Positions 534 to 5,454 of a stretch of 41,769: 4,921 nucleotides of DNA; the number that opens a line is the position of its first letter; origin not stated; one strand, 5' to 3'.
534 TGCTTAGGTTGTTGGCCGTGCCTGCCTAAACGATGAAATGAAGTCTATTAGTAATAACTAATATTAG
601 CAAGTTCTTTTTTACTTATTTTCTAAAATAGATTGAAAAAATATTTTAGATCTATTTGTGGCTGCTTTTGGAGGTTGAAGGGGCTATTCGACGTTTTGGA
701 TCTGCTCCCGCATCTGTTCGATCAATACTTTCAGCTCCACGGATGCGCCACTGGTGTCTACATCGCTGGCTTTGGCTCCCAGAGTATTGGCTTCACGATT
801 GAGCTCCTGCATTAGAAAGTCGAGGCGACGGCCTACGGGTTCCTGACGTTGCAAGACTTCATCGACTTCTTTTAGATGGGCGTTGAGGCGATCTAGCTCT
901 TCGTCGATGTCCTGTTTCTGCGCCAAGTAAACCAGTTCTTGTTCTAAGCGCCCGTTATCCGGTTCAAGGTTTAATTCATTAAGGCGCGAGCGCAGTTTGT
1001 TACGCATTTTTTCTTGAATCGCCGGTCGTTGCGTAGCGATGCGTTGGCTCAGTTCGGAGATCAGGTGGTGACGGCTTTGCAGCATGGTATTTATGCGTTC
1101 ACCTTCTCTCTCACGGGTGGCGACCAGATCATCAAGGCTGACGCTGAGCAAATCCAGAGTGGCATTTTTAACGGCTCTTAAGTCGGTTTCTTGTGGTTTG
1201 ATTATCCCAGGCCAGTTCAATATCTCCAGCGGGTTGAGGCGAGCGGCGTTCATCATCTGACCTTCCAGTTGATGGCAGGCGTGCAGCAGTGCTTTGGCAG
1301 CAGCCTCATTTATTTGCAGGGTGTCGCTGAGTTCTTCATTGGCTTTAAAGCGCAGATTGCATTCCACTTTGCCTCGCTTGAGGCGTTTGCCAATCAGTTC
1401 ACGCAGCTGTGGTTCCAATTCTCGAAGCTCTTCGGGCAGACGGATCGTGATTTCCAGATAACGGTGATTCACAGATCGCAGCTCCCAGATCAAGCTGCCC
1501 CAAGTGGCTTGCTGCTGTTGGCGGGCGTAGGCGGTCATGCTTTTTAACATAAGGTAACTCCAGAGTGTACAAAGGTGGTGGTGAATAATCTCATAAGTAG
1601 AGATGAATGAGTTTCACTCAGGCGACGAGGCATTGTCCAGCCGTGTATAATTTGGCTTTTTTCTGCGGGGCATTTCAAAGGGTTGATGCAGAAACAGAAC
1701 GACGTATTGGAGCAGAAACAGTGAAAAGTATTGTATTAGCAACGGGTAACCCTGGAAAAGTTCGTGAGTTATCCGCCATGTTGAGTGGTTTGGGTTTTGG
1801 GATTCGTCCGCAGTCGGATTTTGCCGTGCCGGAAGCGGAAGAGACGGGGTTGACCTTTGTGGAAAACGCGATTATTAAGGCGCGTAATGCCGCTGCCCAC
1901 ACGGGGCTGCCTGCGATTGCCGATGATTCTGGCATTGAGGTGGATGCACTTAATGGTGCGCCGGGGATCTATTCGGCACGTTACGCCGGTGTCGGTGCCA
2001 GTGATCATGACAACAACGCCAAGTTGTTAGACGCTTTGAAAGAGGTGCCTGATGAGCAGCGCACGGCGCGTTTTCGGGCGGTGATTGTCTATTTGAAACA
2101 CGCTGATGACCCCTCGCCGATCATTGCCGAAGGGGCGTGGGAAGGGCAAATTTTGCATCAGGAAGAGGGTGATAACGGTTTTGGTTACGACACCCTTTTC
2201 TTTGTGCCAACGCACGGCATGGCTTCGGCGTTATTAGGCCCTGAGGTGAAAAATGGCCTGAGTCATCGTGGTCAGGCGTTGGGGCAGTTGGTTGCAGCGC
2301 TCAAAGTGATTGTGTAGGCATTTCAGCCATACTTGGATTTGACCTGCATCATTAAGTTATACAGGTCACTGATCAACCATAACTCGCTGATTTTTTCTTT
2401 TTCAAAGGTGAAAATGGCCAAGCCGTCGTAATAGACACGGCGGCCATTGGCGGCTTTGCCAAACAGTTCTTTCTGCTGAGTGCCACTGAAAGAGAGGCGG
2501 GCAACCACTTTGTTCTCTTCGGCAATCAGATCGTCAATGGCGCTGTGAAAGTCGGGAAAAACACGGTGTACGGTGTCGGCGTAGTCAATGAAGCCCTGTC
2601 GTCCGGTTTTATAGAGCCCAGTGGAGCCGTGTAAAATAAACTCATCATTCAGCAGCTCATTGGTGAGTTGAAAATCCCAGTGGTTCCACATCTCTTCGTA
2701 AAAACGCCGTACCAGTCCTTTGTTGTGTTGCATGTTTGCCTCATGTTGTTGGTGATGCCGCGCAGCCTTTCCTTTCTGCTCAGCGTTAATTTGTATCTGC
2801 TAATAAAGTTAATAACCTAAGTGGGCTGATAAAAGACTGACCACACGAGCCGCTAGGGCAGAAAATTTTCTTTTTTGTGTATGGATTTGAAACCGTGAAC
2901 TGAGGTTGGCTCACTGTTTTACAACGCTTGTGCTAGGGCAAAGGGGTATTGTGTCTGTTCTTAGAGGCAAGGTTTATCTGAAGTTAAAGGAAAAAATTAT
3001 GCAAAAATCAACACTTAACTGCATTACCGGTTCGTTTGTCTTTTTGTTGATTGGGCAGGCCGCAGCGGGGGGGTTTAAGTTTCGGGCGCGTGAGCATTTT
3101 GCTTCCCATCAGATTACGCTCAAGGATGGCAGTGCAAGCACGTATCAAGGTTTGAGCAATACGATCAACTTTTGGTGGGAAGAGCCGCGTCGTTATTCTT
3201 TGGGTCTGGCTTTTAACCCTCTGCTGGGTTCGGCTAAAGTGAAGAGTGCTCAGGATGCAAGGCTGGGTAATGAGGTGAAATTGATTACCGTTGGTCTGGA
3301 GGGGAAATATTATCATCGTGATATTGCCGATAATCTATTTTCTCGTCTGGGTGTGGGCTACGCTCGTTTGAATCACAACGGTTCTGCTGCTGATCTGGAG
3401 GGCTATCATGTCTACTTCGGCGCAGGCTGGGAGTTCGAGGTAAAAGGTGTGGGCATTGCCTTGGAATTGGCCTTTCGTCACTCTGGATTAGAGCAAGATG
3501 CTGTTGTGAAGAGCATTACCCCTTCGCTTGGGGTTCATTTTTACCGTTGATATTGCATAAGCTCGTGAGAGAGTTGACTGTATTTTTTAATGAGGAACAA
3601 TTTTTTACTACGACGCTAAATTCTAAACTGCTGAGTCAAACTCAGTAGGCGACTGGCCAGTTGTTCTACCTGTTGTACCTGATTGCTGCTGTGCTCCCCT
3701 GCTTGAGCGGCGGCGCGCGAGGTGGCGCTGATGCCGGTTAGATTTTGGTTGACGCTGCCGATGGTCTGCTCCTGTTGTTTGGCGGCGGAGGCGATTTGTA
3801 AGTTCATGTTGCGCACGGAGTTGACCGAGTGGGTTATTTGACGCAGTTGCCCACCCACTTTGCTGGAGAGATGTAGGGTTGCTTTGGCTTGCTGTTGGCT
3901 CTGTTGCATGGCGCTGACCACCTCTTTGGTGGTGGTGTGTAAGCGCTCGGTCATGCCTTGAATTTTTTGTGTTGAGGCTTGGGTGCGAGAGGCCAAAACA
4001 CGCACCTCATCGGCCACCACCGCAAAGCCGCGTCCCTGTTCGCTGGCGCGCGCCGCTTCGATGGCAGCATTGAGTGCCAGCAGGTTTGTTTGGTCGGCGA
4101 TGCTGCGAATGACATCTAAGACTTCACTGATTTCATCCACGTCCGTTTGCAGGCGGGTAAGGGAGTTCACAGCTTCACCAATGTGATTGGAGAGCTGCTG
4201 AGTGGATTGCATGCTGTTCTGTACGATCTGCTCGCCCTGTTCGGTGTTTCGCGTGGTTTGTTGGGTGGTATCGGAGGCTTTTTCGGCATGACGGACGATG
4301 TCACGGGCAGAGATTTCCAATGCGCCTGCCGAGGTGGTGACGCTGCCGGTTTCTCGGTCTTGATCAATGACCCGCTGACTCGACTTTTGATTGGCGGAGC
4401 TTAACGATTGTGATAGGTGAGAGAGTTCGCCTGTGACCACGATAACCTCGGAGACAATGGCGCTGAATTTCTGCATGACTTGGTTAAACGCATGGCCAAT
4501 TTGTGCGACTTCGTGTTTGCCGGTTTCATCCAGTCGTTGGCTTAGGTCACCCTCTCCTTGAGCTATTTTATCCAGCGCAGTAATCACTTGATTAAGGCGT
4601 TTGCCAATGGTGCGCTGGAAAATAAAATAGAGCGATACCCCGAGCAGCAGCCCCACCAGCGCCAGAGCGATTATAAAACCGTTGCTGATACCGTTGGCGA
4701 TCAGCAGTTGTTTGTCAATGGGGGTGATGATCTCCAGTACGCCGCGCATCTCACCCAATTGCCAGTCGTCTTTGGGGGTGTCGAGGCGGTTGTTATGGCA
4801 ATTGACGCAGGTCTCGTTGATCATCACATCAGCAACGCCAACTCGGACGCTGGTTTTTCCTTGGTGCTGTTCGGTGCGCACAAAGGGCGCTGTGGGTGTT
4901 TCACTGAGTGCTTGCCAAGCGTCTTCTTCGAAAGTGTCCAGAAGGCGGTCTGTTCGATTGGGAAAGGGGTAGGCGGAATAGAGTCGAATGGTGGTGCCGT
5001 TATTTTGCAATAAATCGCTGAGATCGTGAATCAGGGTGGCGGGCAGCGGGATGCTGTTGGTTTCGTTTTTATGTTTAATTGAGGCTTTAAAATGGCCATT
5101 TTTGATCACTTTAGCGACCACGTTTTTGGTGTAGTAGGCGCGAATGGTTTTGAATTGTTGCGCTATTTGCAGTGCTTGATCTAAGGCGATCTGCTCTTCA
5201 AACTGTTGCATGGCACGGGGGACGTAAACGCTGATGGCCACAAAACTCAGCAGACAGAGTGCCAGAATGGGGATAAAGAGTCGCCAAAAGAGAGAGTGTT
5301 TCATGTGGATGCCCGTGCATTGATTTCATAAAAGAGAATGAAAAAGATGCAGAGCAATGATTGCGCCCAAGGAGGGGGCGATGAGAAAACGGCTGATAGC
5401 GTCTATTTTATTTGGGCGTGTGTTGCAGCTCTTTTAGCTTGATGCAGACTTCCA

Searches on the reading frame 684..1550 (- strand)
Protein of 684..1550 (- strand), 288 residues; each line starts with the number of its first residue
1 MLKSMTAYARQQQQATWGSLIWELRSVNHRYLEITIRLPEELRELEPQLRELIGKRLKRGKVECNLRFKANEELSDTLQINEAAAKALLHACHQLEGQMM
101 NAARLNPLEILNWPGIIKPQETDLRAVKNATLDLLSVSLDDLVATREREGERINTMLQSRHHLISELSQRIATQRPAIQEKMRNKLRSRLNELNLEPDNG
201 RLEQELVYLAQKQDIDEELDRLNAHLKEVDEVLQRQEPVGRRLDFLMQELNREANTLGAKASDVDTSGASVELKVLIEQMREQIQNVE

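Call 84: search_protein_families(library=pfam, proteins=[window:684-1550:-], max_evalue=0.00001)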
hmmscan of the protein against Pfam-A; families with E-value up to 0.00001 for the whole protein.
window:684-1550:- (288 aa): 2 families
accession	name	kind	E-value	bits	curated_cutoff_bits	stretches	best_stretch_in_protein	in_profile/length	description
PF03755.18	YicC-like_N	-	7.6e-43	147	25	1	2-154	1-155/156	Endoribonuclease YicC-like, N-terminal region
PF08340.16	YicC-like_C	-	4.6e-41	140.1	27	1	171-288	1-120/120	Endoribonuclease YicC-like, C-terminal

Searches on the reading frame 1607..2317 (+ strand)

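Call 84: search_protein_families(library=pfam, proteins=[window:1607-2317:+], max_evalue=0.00001)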
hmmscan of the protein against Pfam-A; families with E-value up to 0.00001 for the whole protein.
window:1607-2317:+ (236 aa): 1 family
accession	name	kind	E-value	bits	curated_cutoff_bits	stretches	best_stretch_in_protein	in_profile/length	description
PF01725.21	Ham1p_like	-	2.7e-62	210.4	22.5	1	42-230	1-185/186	Ham1 family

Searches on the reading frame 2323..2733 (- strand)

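Call 84: search_protein_families(library=pfam, proteins=[window:2323-2733:-], max_evalue=0.00001)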
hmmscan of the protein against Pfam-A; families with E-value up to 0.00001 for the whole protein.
window:2323-2733:- (136 aa): 2 families
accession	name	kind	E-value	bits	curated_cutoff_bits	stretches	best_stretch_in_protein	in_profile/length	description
PF07366.18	SnoaL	-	5.7e-30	104.2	28.4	1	7-130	2-125/126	SnoaL-like polyketide cyclase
PF12680.13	SnoaL_2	-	1.2e-16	61.6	27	1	8-117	1-101/102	SnoaL-like domain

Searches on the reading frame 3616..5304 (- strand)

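Call 84: search_protein_families(library=pfam, proteins=[window:3616-5304:-], max_evalue=0.00001)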
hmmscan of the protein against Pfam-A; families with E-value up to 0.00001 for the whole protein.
window:3616-5304:- (562 aa): 3 families
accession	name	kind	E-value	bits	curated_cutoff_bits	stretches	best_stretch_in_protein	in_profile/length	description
PF00015.26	MCPsignal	-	9e-40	136.8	34.6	1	344-526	1-169/172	Methyl-accepting chemotaxis protein (MCP) signalling domain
PF11845.13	Tll0287-like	-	7e-16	59.4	24.1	1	37-195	5-144/144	Tll0287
PF00672.30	HAMP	-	2.5e-10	40.9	25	1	231-278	4-49/53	HAMP domain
